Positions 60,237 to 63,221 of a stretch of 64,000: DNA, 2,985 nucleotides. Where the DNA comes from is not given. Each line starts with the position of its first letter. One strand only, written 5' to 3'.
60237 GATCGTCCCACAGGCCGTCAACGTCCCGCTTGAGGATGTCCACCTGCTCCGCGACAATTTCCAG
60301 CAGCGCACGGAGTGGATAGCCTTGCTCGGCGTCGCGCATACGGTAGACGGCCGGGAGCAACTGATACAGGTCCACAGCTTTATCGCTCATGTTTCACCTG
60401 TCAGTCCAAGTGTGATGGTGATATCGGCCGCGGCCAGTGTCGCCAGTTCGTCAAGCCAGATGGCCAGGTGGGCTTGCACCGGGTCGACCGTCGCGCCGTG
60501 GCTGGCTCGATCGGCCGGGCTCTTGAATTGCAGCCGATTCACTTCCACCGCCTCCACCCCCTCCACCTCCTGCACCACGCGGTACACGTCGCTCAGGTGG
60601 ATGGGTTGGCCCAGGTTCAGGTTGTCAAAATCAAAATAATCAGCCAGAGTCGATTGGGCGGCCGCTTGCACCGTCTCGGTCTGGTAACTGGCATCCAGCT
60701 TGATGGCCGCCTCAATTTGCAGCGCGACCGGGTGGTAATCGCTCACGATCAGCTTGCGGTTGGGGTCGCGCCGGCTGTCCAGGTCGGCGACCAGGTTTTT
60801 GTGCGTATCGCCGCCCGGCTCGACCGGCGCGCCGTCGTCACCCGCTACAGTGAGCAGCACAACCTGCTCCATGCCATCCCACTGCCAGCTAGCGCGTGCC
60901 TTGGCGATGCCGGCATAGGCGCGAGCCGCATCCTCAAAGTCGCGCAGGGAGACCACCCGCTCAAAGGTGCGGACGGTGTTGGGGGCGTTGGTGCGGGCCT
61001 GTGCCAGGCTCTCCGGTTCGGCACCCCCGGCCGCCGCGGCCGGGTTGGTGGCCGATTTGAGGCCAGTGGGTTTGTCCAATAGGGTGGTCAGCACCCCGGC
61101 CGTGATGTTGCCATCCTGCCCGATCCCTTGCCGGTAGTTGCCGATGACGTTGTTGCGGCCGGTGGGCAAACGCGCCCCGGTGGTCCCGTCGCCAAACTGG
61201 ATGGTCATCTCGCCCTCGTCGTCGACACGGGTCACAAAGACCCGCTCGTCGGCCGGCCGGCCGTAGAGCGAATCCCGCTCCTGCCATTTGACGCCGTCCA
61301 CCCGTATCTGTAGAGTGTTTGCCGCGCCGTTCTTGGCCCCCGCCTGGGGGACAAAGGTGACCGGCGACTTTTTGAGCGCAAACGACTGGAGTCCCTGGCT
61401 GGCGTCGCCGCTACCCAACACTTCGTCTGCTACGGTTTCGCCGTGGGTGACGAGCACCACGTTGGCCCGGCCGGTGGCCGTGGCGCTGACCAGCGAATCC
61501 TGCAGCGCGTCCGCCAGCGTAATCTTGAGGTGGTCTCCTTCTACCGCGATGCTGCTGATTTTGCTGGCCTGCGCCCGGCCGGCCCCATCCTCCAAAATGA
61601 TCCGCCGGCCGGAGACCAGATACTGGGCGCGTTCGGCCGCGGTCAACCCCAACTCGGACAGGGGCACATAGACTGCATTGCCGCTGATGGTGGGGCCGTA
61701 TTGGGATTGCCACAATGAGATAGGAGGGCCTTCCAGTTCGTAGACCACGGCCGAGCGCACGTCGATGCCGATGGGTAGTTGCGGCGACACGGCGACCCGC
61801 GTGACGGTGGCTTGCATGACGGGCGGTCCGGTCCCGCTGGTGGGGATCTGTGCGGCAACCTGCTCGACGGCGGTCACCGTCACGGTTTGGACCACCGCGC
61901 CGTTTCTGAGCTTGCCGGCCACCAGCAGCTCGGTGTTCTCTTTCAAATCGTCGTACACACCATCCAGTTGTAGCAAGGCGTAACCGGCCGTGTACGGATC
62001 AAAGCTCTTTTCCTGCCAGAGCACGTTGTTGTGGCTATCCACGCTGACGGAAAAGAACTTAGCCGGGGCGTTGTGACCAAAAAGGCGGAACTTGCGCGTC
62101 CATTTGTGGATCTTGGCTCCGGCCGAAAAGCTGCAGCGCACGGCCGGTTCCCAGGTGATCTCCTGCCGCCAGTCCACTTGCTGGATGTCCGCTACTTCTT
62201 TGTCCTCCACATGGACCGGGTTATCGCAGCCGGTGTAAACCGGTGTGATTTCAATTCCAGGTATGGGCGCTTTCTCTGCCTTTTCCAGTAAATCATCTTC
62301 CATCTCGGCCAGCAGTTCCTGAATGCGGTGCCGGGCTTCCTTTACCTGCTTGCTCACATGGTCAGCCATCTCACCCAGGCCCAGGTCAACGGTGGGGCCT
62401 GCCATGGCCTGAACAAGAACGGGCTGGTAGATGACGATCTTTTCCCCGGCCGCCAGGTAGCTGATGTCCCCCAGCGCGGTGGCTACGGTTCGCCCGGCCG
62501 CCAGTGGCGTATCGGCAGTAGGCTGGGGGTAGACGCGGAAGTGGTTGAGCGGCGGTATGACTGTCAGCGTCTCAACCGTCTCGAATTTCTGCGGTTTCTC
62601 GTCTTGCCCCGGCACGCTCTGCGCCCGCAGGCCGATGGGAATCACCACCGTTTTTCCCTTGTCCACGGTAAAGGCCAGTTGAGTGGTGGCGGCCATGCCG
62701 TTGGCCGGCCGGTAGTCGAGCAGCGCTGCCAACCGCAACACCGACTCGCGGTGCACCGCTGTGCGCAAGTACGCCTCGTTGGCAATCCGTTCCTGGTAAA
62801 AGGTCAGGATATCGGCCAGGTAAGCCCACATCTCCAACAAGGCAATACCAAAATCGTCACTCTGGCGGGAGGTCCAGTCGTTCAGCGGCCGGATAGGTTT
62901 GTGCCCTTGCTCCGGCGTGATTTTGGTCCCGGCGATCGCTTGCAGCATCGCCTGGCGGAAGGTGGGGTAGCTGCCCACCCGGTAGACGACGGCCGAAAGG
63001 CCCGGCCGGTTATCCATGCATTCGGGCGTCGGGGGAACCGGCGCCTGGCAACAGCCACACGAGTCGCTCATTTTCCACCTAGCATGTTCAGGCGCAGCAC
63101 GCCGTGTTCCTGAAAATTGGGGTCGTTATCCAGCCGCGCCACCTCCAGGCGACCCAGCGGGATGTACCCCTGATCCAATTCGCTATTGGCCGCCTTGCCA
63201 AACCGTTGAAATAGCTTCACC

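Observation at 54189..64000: Distal (baseplate) end of a phage-tail-like contractile injection locus set among housekeeping genes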

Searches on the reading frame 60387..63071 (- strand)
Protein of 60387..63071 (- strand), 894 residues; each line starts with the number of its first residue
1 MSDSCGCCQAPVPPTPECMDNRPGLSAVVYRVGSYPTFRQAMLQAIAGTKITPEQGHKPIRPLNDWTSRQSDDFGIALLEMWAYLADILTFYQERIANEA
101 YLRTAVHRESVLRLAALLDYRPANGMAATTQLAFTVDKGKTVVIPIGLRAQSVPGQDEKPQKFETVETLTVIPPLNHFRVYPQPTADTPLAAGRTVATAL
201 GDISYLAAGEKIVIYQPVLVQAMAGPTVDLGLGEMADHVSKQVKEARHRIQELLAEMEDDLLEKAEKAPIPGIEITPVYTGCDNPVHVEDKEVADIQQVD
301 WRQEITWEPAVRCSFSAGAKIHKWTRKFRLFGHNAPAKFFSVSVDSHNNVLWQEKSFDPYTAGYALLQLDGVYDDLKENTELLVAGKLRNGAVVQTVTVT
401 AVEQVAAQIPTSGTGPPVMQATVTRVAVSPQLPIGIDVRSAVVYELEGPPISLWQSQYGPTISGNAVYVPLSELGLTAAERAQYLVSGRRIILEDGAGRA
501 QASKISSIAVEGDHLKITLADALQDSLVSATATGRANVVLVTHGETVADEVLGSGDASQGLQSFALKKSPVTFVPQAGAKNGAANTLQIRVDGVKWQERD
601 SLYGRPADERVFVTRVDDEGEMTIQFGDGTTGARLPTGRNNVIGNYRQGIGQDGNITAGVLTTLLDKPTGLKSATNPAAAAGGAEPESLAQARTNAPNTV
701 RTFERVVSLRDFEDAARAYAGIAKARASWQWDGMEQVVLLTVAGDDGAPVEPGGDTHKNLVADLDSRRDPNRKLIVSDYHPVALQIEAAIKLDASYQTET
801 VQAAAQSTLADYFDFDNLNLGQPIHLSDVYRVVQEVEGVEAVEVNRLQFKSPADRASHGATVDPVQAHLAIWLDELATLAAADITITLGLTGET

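Call 7: search_protein_families(library=pfam, proteins=[window:60390-63071:-], max_evalue=0.01)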
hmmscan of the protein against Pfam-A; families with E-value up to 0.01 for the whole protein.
window:60390-63071:- (894 aa): 1 family
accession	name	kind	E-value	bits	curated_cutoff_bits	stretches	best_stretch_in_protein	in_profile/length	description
PF04865.19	Baseplate_J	-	4.6e-16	59.3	21.1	1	650-829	74-252/255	Baseplate J-like protein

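Call 8: search_protein_families(library=ncbifam, proteins=[window:60390-63071:-], max_evalue=0.01)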
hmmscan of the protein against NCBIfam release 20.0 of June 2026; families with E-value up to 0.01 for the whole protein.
window:60390-63071:- (894 aa): 1 family
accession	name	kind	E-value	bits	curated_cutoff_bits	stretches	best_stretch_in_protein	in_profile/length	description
TIGR02243.1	TIGR02243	equivalog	3.6e-71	240.6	155.8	2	526-847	327-658/659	putative baseplate assembly protein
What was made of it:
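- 60387..63071 (-): Baseplate-J paralogue 2 (gpJ2, 894 aa) with a paralogue-specific CxCC...NRPGL N-terminus. TIGR02243 at 3.6e-71 and Baseplate_J at 4.6e-16 (calls 7, 8).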

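Call 9: find_encoding_contigs(protein=window:60387-63071:-, flank=10000, max_places=6)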
Protein window:60387-63071:- (894 aa): no gene with exactly this product is on record in the collection.

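Call 35: list_cluster_members(proteins=[P0229, window:60390-63071:-, window:54192-58289:-, window:52004-53470:+, window:45339-47213:+])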
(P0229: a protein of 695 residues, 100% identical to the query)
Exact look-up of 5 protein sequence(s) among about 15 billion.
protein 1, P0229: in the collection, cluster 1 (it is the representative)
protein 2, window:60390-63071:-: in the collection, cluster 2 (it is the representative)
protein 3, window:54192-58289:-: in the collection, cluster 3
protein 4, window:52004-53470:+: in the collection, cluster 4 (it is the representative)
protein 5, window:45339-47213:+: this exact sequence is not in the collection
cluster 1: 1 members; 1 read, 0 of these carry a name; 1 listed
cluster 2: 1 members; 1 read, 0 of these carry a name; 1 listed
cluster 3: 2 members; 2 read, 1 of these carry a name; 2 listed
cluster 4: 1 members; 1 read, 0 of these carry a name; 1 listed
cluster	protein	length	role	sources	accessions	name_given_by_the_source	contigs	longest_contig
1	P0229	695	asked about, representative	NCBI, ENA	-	-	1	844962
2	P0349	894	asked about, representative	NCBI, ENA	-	-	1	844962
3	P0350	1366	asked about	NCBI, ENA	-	-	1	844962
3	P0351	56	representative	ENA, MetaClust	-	\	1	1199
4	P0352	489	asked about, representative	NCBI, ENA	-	-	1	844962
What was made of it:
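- Tried and rejected: The cluster look-up shows the proteins sit on one 844,962-bp NCBI/ENA contig without name or accession (call 35).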

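Call 45: find_related_loci(query=window:60390-63071:-, collection=viral_contigs, flank=10000)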
Query window:60390-63071:- (894 aa) in viral_contigs; peptide patterns used: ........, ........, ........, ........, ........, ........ (x = any residue, [..] = any of these).
20 stretches matched a pattern, but none encodes a relative of the query by tblastn (E <= 1e-3).

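Call 56: search_solved_structures(query=window:60390-63071:-, max_evalue=1)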
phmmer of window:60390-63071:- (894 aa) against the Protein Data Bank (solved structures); distinct sequences matched with E-value up to 1: 6.
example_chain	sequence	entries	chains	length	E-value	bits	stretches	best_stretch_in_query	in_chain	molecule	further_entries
9gtp_1K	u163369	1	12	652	3e-14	55.2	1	541-847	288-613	Baseplate protein J-like domain-containing protein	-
5ces_A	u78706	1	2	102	0.092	13.9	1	783-845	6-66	PA0618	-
6u5b_m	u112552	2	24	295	0.11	13.7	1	740-845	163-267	Tri1a PA0618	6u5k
8v3w_E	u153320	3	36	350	0.14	13.3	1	650-813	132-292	TRI-2 (CD1371)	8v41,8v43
8kea_b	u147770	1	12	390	0.31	12.2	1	643-840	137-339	wedge protein gp31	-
5hx2_D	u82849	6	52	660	0.79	10.8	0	80-177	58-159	Baseplate wedge protein gp6 | gp6, baseplate wedge protein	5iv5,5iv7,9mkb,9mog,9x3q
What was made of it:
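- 60387..63071 (-): Best solved relative is S. coelicolor CIS chain 9gtp_1K at 3e-14, with weak hits to pyocin PA0618, diffocin TRI-2 and T4 gp6 (call 56).
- Closest known: R-type pyocin / phage P2 baseplate. Same: gpJ2 gives weak sequence hits to PA0618 (call 56).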

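Call 71: search_dna_similar(query=window:60390-63071:-, collection=phages, mode=protein, max_evalue=0.001, max_rows=10)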
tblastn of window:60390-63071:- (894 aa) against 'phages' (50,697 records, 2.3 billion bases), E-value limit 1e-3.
Records with a match: 10; places in all: 10; records where one place covers at least 80% of the query: 0.
Best place of each record, by identity: <60% 10.
By first word of the organism name: Streptomyces 6; Bacillus 2; uncultured 1; Microcystis 1.
By host as written in the record: Bacillus cereus 2; Streptomyces lividans JI 1326 2; Streptomyces sp. 5a 2; Streptomyces turgidiscabies 1; Streptomyces mirabilis NRRL B-2400 1; - 1; Microcystis elabens 1.
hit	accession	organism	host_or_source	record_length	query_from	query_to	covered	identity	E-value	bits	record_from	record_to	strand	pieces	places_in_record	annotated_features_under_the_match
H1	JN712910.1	Bacillus phage BCD7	Bacillus cereus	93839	30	829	48%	28.3%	3e-11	128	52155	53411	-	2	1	putative baseplate J family protein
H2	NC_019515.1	Bacillus phage BCD7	Bacillus cereus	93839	30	829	48%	28.3%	3e-11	128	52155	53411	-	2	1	putative baseplate J family protein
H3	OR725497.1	Streptomyces phage LuckySocke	Streptomyces lividans JI 1326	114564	22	830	43%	29.1%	5e-10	126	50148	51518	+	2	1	98: baseplate J protein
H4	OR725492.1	Streptomyces phage Alone3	Streptomyces lividans JI 1326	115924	22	830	43%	29.1%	5e-10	126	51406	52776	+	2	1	100: baseplate J protein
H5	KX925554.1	Streptomyces phage BRock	Streptomyces sp. 5a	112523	22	714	35%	34.4%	1e-9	126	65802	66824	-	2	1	baseplate assembly protein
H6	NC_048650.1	Streptomyces phage BRock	Streptomyces sp. 5a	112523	22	714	35%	34.4%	1e-9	126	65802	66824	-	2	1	baseplate protein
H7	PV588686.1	Streptomyces phage pSt2308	Streptomyces turgidiscabies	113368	65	712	31%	34.3%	5e-8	122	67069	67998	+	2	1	baseplate J protein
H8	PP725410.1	Streptomyces phage GiJojo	Streptomyces mirabilis NRRL B-2400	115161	65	712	31%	34.3%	4e-8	122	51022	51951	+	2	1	90: baseplate J protein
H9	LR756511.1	uncultured phage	metagenomic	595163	1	122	14%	25.4%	1e-4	52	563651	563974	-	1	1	record has no annotation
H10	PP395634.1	Microcystis phage Mel-JY01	Microcystis elabens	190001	75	132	6%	36.2%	8e-4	49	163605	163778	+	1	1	hypothetical protein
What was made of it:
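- Baseplate J, gpI-type and fibre-position genes in this order are also the end of P2-like tail modules. gpJ2 has distant partial matches (28-34% identity over 31-48% of its length) to baseplate J genes of 10 phage records (call 71).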
